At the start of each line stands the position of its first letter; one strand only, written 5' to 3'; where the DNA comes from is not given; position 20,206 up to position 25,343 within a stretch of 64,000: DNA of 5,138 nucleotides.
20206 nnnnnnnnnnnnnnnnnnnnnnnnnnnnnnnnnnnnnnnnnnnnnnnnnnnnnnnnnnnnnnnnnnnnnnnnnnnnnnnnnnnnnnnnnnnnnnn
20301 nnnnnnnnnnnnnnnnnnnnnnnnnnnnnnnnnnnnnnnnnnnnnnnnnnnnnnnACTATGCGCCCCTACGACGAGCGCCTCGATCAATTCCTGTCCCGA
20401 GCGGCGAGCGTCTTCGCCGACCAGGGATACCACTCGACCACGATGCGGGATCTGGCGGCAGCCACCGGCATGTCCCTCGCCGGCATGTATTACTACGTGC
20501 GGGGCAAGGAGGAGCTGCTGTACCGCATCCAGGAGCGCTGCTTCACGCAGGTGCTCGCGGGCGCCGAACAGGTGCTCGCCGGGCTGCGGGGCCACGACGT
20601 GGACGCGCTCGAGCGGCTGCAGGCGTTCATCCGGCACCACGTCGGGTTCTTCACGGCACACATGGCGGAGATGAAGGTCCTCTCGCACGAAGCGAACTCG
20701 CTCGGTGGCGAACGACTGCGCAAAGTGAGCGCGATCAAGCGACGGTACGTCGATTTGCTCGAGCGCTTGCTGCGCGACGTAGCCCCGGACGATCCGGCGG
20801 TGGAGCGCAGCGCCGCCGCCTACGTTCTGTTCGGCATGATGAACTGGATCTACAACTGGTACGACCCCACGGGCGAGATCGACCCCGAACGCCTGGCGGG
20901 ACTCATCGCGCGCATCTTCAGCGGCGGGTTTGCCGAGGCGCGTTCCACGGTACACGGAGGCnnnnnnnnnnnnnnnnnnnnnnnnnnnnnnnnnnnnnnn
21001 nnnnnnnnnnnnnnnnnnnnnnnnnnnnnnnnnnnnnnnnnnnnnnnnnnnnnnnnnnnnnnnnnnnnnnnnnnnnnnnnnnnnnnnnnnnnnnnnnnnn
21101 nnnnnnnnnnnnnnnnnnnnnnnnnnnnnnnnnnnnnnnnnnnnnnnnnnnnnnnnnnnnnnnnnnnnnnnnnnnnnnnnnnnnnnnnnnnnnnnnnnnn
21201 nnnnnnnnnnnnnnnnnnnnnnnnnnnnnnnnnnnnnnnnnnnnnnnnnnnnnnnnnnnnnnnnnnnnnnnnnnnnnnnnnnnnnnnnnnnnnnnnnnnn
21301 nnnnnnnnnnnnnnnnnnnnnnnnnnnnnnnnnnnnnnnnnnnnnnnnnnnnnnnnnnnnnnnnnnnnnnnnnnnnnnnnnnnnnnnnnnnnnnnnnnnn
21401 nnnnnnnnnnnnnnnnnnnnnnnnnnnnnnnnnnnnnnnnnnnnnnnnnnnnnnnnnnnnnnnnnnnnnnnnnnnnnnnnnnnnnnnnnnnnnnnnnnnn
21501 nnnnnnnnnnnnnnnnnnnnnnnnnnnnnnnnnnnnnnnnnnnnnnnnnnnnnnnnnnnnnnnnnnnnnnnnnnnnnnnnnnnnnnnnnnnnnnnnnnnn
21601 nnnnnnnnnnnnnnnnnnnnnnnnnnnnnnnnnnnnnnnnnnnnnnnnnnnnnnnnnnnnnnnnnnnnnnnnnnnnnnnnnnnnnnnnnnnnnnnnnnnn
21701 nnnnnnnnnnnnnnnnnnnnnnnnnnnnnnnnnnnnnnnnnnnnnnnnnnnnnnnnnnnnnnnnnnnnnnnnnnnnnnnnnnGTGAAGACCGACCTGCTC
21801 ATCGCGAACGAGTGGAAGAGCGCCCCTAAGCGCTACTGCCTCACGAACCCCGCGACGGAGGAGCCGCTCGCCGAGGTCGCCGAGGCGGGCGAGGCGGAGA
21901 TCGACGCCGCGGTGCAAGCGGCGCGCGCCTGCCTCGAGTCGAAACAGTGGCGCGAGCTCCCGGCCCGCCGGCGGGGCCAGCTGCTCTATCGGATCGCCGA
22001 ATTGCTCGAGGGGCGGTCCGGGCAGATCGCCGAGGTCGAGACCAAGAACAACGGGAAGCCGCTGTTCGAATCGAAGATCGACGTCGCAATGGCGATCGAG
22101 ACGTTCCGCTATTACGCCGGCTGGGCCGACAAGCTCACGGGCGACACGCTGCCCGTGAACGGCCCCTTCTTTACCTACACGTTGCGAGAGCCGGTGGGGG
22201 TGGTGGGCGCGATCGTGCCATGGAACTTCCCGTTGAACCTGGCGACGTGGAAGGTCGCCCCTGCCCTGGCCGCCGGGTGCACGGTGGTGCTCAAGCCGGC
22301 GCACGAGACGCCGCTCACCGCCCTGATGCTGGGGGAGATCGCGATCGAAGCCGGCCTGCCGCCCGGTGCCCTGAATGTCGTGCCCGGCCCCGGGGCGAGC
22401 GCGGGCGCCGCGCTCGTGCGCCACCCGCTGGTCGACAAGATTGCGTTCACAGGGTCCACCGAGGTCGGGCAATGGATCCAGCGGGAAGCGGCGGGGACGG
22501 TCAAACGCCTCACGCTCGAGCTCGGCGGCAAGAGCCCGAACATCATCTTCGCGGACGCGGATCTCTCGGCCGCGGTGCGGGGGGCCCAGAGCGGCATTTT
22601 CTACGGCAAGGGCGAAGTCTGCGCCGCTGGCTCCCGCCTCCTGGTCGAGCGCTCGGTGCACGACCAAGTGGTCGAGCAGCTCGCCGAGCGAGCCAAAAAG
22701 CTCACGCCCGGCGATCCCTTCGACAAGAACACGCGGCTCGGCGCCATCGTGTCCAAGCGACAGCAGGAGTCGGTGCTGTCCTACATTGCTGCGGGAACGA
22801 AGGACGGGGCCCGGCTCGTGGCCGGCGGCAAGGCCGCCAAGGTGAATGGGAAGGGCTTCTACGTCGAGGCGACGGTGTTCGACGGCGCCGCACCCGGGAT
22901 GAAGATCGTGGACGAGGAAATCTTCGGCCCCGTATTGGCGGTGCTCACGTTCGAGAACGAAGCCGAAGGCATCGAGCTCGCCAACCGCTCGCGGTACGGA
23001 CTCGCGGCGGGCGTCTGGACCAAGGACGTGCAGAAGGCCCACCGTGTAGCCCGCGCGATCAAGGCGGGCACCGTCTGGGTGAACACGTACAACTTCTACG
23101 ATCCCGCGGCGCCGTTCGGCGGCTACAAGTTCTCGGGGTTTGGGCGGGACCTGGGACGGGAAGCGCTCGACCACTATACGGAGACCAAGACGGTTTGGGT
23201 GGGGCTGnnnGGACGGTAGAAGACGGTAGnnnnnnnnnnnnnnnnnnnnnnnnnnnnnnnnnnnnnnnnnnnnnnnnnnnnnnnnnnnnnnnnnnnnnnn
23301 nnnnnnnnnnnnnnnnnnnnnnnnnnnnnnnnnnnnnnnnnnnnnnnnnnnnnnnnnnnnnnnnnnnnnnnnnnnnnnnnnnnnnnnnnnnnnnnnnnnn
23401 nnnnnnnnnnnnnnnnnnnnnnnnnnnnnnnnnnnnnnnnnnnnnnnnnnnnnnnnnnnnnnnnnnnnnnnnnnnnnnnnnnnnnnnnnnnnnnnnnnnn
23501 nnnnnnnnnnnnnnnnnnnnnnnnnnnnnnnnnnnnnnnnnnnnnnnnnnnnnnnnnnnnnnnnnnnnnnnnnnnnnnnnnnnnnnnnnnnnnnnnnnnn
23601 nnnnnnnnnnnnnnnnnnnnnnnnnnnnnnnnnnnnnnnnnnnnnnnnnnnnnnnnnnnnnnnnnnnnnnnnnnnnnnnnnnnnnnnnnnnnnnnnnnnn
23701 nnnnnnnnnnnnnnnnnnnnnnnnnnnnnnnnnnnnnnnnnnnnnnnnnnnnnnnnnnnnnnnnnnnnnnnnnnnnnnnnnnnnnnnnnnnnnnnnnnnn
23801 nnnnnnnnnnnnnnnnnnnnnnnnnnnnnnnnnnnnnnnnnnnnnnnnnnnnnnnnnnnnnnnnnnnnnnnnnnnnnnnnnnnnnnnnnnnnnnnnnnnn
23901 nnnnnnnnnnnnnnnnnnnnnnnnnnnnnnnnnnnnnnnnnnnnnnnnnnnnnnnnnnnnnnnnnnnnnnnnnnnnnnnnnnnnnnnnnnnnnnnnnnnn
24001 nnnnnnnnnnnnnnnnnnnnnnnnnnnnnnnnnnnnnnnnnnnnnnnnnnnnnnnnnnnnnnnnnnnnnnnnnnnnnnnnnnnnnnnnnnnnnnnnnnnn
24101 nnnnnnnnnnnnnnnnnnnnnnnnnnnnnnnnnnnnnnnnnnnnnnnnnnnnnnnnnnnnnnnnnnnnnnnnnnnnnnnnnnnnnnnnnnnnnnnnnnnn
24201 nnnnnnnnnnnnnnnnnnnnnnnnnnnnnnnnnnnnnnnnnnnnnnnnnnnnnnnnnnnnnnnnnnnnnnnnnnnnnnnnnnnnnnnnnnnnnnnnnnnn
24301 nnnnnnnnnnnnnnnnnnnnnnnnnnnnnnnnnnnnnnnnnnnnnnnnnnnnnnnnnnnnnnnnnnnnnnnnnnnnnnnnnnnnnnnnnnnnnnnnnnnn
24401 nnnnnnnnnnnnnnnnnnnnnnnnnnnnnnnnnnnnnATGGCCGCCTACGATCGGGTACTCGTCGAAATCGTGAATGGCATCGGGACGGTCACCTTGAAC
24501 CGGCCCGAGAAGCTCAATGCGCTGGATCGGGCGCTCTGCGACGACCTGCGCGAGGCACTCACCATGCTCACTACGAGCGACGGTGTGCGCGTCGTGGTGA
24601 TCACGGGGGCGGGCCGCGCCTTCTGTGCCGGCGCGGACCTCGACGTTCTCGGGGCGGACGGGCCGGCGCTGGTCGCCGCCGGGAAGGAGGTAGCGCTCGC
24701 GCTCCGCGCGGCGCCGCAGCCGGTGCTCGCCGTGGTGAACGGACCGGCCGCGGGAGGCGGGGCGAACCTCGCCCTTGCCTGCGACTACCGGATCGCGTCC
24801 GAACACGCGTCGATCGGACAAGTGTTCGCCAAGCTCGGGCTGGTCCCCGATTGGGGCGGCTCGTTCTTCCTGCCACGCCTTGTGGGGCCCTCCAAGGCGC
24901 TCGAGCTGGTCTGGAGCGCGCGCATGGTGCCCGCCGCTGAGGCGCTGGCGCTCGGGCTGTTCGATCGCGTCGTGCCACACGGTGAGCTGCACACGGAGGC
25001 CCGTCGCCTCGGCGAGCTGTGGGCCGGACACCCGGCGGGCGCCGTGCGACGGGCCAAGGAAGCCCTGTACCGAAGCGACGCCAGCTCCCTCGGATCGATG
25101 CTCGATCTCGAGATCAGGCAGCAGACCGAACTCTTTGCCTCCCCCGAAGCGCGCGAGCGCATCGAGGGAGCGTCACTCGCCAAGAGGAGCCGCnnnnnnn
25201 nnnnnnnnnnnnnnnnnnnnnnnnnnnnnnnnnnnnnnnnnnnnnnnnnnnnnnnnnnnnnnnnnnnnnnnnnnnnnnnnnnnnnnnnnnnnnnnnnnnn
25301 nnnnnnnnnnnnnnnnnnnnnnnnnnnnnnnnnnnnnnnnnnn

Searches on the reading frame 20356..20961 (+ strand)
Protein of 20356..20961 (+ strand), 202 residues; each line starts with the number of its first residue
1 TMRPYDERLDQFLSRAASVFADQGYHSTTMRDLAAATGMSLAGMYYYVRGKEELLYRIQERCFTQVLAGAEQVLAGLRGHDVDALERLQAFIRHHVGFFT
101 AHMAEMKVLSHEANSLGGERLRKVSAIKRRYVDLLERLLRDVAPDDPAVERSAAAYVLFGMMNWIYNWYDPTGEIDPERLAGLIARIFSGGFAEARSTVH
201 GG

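Call 9: search_protein_families(library=ncbifam, proteins=[window:20356-20961:+], max_evalue=0.00001)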
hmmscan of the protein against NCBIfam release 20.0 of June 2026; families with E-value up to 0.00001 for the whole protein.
window:20356-20961:+ (202 aa): 7 families
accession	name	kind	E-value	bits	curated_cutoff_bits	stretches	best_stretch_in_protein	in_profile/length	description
NF050111.1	TransRegSACE7040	equivalog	4.7e-22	78.8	250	1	8-191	2-181/186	SACE_7040 family transcriptional regulator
NF053731.1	TransRegFasRMycb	equivalog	1.6e-09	37.9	330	1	4-111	8-111/199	HTH-type transcriptional activator FasR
NF053878.1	FATransRegFadRBac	equivalog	2.6e-09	37.1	200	1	7-169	3-165/190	fatty acid metabolism transcriptional regulator FadR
TIGR03384.1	betaine_BetI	equivalog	8.8e-09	35.3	201.3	1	6-150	7-149/189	choline-binding transcriptional repressor BetI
NF037937.1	septum_RefZ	equivalog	9.7e-09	35.4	180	1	12-103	4-93/195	forespore capture DNA-binding protein RefZ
NF041196.1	ScbR_bind_reg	equivalog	1.5e-07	31.8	150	1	11-140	10-133/191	ScbR family autoregulator-binding transcription factor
NF001978.0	PRK00767.1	equivalog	4.5e-06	26.6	118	1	10-149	12-150/197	transcriptional regulator BetI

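Call 10: search_protein_families(library=pfam, proteins=[window:20356-20961:+], max_evalue=0.00001)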
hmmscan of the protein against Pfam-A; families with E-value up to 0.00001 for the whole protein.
window:20356-20961:+ (202 aa): 3 families
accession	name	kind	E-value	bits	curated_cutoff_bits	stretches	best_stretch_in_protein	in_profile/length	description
PF17932.6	TetR_C_24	-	1.1e-24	87.3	26.4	1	83-190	3-112/114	Tetracyclin repressor-like, C-terminal domain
PF00440.29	TetR_N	-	4.7e-12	45.9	24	1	13-55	2-44/47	Bacterial regulatory proteins, tetR family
PF17918.6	TetR_C_15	-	5.6e-06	27.4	26.8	1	87-163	5-79/108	Tetracyclin repressor-like, C-terminal domain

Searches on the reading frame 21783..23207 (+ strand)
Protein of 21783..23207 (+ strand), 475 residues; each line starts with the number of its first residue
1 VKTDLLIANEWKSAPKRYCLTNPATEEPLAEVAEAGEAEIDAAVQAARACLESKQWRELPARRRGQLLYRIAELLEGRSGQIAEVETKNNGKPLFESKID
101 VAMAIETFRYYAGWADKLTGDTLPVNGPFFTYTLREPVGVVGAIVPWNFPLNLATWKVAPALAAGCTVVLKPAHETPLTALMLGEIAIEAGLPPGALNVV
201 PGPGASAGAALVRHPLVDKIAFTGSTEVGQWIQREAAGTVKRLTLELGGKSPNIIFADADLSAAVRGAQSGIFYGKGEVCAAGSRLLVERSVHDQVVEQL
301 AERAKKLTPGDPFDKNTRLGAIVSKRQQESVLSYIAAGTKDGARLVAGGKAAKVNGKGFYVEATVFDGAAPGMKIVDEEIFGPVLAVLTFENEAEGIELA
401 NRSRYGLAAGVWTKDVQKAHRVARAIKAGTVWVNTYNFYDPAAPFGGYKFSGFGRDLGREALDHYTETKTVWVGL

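Call 9: search_protein_families(library=ncbifam, proteins=[window:21783-23207:+], max_evalue=0.00001)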
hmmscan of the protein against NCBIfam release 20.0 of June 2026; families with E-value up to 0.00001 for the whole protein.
window:21783-23207:+ (475 aa): 43 families (the best 25 are shown)
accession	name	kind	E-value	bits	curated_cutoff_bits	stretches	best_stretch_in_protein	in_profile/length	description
NF045736.1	PaDhStyDRhodo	equivalog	8e-172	572.1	800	1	2-473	2-477/479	phenylacetaldehyde dehydrogenase StyD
NF045735.1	PaDhStyDPseudo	equivalog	3.9e-168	560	850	1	2-473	2-481/483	phenylacetaldehyde dehydrogenase StyD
TIGR01804.1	BADH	equivalog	1.3e-161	538.2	668.6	1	18-469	15-467/467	betaine-aldehyde dehydrogenase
NF009725.0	PRK13252.1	equivalog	3.6e-154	513.8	593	1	18-475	24-481/488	betaine-aldehyde dehydrogenase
TIGR02299.1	HpaE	equivalog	2.4e-151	504.6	638.35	1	7-473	5-476/488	5-carboxymethyl-2-hydroxymuconate semialdehyde dehydrogenase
NF010000.0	PRK13473.1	subfamily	9.8e-144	479.5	615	1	4-472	4-471/475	aminobutyraldehyde dehydrogenase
TIGR03216.1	OH_muco_semi_DH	equivalog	1e-136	456.4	693.25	1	7-473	5-479/481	2-hydroxymuconic semialdehyde dehydrogenase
NF007352.0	PRK09847.1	equivalog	2.9e-136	454.9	850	1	5-475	22-493/495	aldehyde dehydrogenase PuuC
NF050026.1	AcaldDHExaC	equivalog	1.1e-134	449.8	900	1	20-473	35-493/503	acetaldehyde dehydrogenase ExaC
NF042993.1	AlphKGSA_gudD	equivalog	1.2e-122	410.1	770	1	7-473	8-480/481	alpha-ketoglutaric semialdehyde dehydrogenase GucD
TIGR01780.1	SSADH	subfamily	1.6e-122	409.7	646.35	1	21-469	2-448/448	succinate-semialdehyde dehydrogenase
NF040648.1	lactal_redase_Meth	equivalog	2.5e-112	376.3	650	1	7-472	3-461/463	lactaldehyde dehydrogenase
NF052305.1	DioxValDhHalo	equivalog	1.1e-111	374.2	750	1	18-472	22-480/483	2,5-dioxovalerate dehydrogenase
TIGR03374.1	ABALDH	equivalog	1.1e-111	374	909.3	1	16-471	16-469/472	aminobutyraldehyde dehydrogenase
NF006916.0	PRK09407.1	equivalog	2.9e-111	372.7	521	1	8-471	26-490/526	succinic semialdehyde dehydrogenase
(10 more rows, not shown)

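Call 10: search_protein_families(library=pfam, proteins=[window:21783-23207:+], max_evalue=0.00001)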
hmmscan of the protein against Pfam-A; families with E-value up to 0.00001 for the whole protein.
window:21783-23207:+ (475 aa): 1 family
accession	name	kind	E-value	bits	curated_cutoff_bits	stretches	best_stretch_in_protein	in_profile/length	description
PF00171.27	Aldedh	-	1.6e-180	601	23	1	16-471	7-461/461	Aldehyde dehydrogenase family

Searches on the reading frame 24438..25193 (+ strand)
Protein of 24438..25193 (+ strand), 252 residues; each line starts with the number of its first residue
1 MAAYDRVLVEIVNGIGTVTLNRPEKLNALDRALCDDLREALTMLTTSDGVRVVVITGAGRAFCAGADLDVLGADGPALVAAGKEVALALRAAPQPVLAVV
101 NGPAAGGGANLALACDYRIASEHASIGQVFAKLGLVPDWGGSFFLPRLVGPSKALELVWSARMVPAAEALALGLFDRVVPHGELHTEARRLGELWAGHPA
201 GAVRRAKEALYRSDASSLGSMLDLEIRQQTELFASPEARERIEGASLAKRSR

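Call 9: search_protein_families(library=ncbifam, proteins=[window:24438-25193:+], max_evalue=0.00001)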
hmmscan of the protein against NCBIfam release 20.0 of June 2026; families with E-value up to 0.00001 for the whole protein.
window:24438-25193:+ (252 aa): 72 families (the best 25 are shown)
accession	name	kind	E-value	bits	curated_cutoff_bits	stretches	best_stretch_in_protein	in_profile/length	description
NF006109.0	PRK08260.1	subfamily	9.7e-57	192.5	320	2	81-200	101-220/296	enoyl-CoA hydratase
NF004840.0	PRK06190.1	equivalog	2.6e-55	187.8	253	1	6-236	5-239/260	enoyl-CoA hydratase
NF004525.0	PRK05870.1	equivalog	1e-50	173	285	1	4-243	2-244/249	enoyl-CoA hydratase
TIGR02280.1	PaaB1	equivalog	1e-50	172.6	345.15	1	7-251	1-250/256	2-(1,2-epoxy-1,2-dihydrophenyl)acetyl-CoA isomerase PaaG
NF004517.0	PRK05862.1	equivalog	1.8e-49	168.5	396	1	3-243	2-244/257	enoyl-CoA hydratase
NF006699.0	PRK09245.1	subfamily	6.2e-49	166.6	354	1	7-250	5-259/266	crotonase/enoyl-CoA hydratase family protein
NF004475.0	PRK05809.1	subfamily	8.4e-49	166.4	394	1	4-242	3-246/260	short-chain-enoyl-CoA hydratase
NF005802.0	PRK07657.1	equivalog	1.3e-48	165.8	363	1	7-244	5-245/260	enoyl-CoA hydratase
NF004857.0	PRK06210.1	equivalog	6.5e-48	163.5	341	1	2-243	5-259/275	enoyl-CoA hydratase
NF051848.1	EnCoAHydtEchA19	equivalog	7.6e-48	163.3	400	1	7-242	2-244/258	enoyl-CoA hydratase EchA19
NF046063.1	oxepin_alt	equivalog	1.8e-45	155.4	300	1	17-251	12-252/254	oxepin-CoA hydrolase, alternative type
NF004635.0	PRK05981.1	equivalog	3.8e-45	154.5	351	1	3-250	2-259/266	enoyl-CoA hydratase/isomerase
NF006007.0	PRK08138.1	subfamily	4.3e-45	154.1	355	1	12-250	15-254/261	enoyl-CoA hydratase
NF004634.0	PRK05980.1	equivalog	1.8e-44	152.1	375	1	5-243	3-250/263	crotonase/enoyl-CoA hydratase family protein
NF005804.0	PRK07659.1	equivalog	2.5e-44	151.7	311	1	5-250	6-253/260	enoyl-CoA hydratase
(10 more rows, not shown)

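Call 10: search_protein_families(library=pfam, proteins=[window:24438-25193:+], max_evalue=0.00001)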
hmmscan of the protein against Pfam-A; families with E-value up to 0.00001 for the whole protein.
window:24438-25193:+ (252 aa): 2 families
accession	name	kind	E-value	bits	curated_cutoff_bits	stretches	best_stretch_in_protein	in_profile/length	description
PF00378.25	ECH_1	-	1e-56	192.5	27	1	11-240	2-235/251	Enoyl-CoA hydratase/isomerase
PF16113.10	ECH_2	-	1.2e-34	120.7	27.2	1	15-236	1-229/335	Enoyl-CoA hydratase/isomerase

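Call 82: search_solved_structures(query=window:24438-25193:+, max_evalue=1e-25)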
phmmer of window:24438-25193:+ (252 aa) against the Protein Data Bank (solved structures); distinct sequences matched with E-value up to 1e-25: 67 (the best 60 are shown).
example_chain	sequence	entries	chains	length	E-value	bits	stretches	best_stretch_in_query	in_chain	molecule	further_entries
2ej5_A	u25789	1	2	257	4.9e-44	153.9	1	4-241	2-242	Enoyl-CoA hydratase subunit II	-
7eum_C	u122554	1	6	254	7.6e-44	153.3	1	11-243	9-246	Enoyl-CoA hydratase/isomerase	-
28bq_A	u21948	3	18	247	1.1e-43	152.8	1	11-242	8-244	Enoyl-CoA hydratase/isomerase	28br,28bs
9ula_A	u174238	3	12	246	1.4e-43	152.4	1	11-242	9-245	Enoyl-CoA hydratase/isomerase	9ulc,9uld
5zai_A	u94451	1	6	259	7.5e-42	146.8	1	15-249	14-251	3-hydroxypropionyl-coenzyme A dehydratase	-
3q0j_A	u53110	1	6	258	9.8e-40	139.8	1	3-241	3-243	enoyl-CoA hydratase echA8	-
4fjw_D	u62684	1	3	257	1e-39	139.8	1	3-241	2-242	Probable enoyl-CoA hydratase echA8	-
3pzk_A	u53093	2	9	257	1.1e-39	139.7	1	3-241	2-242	e enoyl-CoA hydratase echA8 | enoyl-CoA hydratase echA8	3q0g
3h81_A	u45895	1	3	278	1.3e-39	139.5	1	3-241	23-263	enoyl-CoA hydratase echA8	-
3kqf_A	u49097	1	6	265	2.6e-39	138.5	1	17-249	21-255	Enoyl-CoA hydratase/isomerase family protein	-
6sl9_AAA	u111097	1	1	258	4.1e-38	134.5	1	7-231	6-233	Enoyl-CoA hydratase/carnithine racemase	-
6slb_AAA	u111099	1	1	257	5e-38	134.3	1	7-231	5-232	Enoyl-CoA hydratase/carnithine racemase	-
3hrx_A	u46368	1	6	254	5e-38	134.2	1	7-231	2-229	Probable enoyl-CoA hydratase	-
4fzw_C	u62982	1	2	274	6.8e-38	133.8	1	7-251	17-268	1,2-epoxyphenylacetyl-CoA isomerase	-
6sla_AAA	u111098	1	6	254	2.6e-37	131.9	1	7-231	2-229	Enoyl-CoA hydratase/carnithine racemase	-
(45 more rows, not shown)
